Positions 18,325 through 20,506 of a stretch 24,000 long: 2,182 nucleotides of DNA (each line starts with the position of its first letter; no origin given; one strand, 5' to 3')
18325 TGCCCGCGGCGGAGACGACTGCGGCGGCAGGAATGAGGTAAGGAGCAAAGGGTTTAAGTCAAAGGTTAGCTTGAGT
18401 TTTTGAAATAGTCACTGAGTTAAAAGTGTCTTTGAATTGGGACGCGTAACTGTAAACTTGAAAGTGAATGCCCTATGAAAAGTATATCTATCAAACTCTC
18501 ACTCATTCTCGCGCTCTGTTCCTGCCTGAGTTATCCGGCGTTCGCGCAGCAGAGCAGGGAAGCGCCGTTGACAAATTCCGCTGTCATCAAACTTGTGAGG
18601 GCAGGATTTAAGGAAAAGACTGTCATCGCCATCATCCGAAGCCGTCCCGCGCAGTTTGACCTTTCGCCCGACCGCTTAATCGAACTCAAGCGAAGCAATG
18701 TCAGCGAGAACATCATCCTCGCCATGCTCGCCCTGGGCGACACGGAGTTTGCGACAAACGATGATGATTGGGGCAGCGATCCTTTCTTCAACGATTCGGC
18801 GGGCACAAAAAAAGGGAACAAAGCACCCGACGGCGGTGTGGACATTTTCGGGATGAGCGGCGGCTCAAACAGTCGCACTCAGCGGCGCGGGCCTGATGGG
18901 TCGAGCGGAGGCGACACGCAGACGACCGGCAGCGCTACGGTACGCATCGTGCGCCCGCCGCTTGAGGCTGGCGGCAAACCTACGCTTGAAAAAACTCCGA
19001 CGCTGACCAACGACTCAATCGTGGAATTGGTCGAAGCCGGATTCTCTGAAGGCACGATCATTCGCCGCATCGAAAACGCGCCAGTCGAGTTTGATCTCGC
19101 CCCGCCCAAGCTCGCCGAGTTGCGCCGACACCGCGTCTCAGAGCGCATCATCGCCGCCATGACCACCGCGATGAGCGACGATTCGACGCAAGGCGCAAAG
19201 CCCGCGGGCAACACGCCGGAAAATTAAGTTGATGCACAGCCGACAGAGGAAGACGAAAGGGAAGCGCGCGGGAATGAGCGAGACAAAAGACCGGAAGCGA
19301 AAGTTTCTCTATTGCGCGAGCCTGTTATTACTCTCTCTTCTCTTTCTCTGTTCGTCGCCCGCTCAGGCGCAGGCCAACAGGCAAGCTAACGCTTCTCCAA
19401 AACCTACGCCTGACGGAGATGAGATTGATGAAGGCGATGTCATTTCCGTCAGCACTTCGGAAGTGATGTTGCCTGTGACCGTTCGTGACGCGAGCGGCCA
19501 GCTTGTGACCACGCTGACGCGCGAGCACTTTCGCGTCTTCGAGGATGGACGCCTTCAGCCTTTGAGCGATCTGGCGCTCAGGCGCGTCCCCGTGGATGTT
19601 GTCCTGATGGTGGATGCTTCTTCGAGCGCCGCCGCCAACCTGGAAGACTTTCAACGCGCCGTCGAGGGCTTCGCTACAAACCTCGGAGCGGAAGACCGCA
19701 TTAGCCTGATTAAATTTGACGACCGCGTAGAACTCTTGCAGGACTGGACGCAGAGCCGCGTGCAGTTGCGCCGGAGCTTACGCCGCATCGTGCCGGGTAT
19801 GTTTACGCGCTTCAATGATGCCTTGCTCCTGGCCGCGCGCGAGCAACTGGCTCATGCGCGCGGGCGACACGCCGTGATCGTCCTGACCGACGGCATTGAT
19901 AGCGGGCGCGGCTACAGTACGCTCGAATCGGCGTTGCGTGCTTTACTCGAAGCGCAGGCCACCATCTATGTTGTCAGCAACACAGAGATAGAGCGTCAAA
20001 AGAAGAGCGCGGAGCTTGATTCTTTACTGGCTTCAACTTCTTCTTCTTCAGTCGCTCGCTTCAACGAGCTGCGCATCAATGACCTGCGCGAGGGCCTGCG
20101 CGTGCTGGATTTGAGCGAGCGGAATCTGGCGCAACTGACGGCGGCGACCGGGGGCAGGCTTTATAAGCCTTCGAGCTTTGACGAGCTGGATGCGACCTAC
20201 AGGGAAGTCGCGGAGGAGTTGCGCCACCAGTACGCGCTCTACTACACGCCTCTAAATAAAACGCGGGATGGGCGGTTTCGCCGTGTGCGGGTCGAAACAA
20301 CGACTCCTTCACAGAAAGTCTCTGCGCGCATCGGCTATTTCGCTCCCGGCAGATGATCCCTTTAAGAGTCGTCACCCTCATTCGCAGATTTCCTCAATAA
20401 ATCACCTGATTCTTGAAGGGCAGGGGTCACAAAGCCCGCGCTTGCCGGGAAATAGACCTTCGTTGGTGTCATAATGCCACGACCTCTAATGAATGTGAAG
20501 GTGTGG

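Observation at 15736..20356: Four-gene module appended to the tad operon: MoxR-like AAA+ ATPase, LysM-SLT, duplicated-domain secreted protein, VWA/MIDAS protein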

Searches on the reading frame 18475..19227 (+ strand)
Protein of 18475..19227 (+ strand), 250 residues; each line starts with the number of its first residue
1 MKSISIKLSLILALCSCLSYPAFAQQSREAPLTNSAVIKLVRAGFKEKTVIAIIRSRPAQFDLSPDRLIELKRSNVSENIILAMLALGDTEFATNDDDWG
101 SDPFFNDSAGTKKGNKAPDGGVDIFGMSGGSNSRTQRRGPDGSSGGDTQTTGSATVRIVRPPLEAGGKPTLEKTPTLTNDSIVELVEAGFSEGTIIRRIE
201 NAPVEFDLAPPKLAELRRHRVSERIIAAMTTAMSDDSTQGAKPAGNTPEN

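Call 4: search_protein_families(library=pfam, proteins=[window:18475-19227:+], max_evalue=0.01)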
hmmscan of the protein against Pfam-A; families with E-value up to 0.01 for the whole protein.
window:18475-19227:+ (250 aa): 0 families

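Call 6: search_protein_families(library=ncbifam, proteins=[window:18475-19227:+], max_evalue=0.01)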
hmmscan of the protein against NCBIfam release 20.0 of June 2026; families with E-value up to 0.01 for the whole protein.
window:18475-19227:+ (250 aa): 0 families

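Call 8: search_protein_families(library=padloc, proteins=[window:18475-19227:+], max_evalue=0.01)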
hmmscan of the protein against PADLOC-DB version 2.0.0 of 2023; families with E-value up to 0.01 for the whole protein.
window:18475-19227:+ (250 aa): 0 families

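Call 9: search_protein_families(library=phrogs, proteins=[window:18475-19227:+], max_evalue=0.01)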
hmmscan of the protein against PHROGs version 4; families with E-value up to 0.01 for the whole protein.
window:18475-19227:+ (250 aa): 0 families

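Call 22: search_solved_structures(query=window:18475-19227:+, max_evalue=10, show_alignments=1)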
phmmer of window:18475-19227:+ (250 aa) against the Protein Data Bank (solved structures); distinct sequences matched with E-value up to 10: 5.
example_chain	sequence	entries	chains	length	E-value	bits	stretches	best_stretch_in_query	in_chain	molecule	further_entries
5fvn_A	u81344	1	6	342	0.73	13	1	98-155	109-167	OMPC PORIN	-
1wju_A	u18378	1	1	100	1.1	12.4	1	139-180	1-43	NEDD8 ultimate buster-1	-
9jj8_A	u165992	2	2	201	1.3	12.1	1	27-115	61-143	Light harvesting protein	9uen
9bds_A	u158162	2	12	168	7.2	9.7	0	116-136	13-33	Transcription attenuation protein MtrB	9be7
9be8_A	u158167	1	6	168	8.6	9.5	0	116-136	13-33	Transcription attenuation protein MtrB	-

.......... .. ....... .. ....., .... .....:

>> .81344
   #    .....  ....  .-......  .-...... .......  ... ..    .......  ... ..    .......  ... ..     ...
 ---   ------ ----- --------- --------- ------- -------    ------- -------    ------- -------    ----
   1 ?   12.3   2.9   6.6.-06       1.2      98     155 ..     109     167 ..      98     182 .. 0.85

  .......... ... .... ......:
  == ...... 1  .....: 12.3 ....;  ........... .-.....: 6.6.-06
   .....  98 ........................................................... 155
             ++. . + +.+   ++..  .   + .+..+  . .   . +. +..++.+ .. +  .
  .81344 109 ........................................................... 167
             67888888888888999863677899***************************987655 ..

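Call 31: find_homologous_proteins(query=window:18475-19227:+)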
Query window:18475-19227:+ (250 aa): 4835 proteins with E <= 0.001 among 5368 candidates; the best 120 are listed.
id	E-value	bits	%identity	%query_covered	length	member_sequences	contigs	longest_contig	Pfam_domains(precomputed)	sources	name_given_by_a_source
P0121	1.1e-157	541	100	100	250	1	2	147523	-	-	-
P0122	3.5e-140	484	90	100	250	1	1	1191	-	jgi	jgi:hypothetical protein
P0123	5.7e-140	483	90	100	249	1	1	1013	-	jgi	jgi:hypothetical protein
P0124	1.2e-135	469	87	100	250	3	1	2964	-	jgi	jgi:hypothetical protein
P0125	1.2e-135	469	88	100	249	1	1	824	-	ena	-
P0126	1.2e-134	466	88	100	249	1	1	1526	-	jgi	jgi:hypothetical protein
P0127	1.4e-132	459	86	100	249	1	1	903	-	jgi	jgi:hypothetical protein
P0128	1.3e-131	456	86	100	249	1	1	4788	-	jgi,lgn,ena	jgi:hypothetical protein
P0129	7.7e-131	453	86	100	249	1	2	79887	-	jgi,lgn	jgi:hypothetical protein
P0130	3.1e-130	451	83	100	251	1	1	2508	-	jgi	jgi:hypothetical protein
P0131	4.8e-130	450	86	100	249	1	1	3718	-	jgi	jgi:hypothetical protein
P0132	1.9e-129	449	85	100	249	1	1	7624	-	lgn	-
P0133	6.9e-129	447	85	100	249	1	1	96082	-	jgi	jgi:hypothetical protein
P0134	5.1e-128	444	85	99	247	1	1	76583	-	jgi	jgi:hypothetical protein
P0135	5.3e-128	444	85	99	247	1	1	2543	-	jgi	jgi:hypothetical protein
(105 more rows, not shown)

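Call 71: search_protein_families(library=pfam, proteins=[window:18475-19227:+], max_evalue=10)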
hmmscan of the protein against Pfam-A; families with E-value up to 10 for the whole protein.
window:18475-19227:+ (250 aa): 0 families

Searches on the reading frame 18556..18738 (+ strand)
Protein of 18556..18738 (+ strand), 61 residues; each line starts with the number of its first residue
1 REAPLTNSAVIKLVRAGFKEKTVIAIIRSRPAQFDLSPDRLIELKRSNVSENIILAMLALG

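Call 70: search_solved_structures(query=A4, max_evalue=10, show_alignments=2)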
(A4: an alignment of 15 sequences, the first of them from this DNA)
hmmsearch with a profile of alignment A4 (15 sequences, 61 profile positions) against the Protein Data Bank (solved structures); distinct sequences matched with E-value up to 10: 2.
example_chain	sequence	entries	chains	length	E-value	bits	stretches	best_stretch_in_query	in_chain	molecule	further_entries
6zu5_SI0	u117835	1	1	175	0.062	16.5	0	1-21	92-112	eS8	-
7ll8_C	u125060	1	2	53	1.3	12.2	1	8-31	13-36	RFX-V1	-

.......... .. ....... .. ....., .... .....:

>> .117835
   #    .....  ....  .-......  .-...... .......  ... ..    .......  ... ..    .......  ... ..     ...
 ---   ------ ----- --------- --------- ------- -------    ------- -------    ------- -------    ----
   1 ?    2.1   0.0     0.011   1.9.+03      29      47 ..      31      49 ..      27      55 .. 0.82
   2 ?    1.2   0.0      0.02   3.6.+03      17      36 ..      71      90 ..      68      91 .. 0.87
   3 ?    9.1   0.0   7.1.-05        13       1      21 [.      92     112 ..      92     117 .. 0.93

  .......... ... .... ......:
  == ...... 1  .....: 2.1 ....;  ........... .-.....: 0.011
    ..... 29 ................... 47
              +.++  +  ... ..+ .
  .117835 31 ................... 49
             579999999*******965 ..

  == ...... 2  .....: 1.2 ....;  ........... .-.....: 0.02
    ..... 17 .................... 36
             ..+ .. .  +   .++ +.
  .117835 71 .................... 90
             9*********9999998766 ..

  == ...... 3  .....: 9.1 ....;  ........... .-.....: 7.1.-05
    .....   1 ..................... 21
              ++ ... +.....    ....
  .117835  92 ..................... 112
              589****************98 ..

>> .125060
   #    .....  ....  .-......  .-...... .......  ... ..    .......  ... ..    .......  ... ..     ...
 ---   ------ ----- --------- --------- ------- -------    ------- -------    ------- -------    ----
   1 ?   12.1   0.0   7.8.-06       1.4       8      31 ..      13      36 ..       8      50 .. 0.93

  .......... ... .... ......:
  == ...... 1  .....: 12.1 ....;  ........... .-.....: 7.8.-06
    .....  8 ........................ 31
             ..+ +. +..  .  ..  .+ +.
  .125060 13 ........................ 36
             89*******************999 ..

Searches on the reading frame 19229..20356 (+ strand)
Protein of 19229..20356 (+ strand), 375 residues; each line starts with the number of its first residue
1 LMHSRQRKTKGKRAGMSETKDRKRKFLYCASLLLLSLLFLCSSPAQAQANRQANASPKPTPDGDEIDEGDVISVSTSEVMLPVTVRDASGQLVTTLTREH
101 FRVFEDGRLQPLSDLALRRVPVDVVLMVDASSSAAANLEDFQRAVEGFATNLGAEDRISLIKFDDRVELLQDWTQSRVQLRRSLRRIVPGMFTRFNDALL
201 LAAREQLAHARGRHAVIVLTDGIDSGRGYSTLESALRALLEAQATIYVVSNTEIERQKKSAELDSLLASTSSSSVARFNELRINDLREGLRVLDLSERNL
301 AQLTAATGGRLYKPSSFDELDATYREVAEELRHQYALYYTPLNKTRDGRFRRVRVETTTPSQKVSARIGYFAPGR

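Call 4: search_protein_families(library=pfam, proteins=[window:19229-20356:+], max_evalue=0.01)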
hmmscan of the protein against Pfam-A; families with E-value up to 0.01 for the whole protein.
window:19229-20356:+ (375 aa): 2 families
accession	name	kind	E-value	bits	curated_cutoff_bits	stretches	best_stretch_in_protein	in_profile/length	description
PF13519.12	VWA_2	-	1.4e-13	51.8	27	1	124-222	1-106/107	von Willebrand factor type A domain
PF00092.34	VWA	-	5.6e-13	49.9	23.8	1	123-275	1-162/174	von Willebrand factor type A domain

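Call 6: search_protein_families(library=ncbifam, proteins=[window:19229-20356:+], max_evalue=0.01)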
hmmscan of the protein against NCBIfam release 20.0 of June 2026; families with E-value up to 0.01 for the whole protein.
window:19229-20356:+ (375 aa): 2 families
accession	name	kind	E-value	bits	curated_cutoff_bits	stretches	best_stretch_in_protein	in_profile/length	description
TIGR03436.1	acidobact_VWFA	subfamily_domain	4.5e-55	187.4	81.25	1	71-373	2-324/324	VWA domain-containing protein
TIGR03788.1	marine_srt_targ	equivalog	0.0011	17.5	551.65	1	118-173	268-324/629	marine proteobacterial sortase target protein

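Call 8: search_protein_families(library=padloc, proteins=[window:19229-20356:+], max_evalue=0.01)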
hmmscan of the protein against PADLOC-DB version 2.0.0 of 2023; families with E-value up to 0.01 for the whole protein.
window:19229-20356:+ (375 aa): 0 families

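Call 9: search_protein_families(library=phrogs, proteins=[window:19229-20356:+], max_evalue=0.01)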
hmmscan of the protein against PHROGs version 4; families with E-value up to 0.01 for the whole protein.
window:19229-20356:+ (375 aa): 1 family
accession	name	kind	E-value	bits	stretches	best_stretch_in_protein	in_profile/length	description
phrog_7371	-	unknown function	0.0078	16.8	0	122-224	7-110/204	-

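Call 23: search_solved_structures(query=window:19229-20356:+, max_evalue=0.01)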
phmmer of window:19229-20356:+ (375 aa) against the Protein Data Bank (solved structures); distinct sequences matched with E-value up to 0.01: 13.
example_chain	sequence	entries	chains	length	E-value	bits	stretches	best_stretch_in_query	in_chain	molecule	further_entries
7n1o_A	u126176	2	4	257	2.4e-05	27.1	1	87-258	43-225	Transcription factor ETV6,Isoform 4 of Anthrax toxin receptor 2 | Transcription factor ETV6,Anthrax toxin receptor 2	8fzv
8ft6_A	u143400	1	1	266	2.7e-05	27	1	87-258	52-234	Transcription factor ETV6,Anthrax toxin receptor 2 chimera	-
8fzu_A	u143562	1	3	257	3.2e-05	26.7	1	87-258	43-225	Transcription factor ETV6,Anthrax toxin receptor 2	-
9ykb_A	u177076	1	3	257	3.2e-05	26.7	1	87-258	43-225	Transcription factor ETV6,Anthrax toxin receptor 2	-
9doc_A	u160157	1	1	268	3.5e-05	26.6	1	87-258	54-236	Transcription factor ETV6,Capillary morphogenesis gene 2 protein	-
8ft8_A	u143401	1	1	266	3.6e-05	26.6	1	87-258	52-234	Transcription factor ETV6,Anthrax toxin receptor 2 chimera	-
8fz4_A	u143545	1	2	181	0.00099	21.8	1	121-258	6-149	Anthrax toxin receptor 2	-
1t6b_Y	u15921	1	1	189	0.0012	21.6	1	121-258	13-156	Anthrax toxin receptor 2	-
4rck_A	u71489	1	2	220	0.0014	21.3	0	153-250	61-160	Hypothetical membrane spanning protein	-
1sht_X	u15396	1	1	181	0.0015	21.2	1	122-258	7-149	Anthrax toxin receptor 2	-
1shu_X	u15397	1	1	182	0.0015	21.2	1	122-258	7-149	Anthrax toxin receptor 2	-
1tzn_a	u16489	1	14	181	0.0016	21.2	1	122-258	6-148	Anthrax toxin receptor 2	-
9rt2_C1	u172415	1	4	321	0.0057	19.3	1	121-258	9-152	Anthrax toxin receptor 2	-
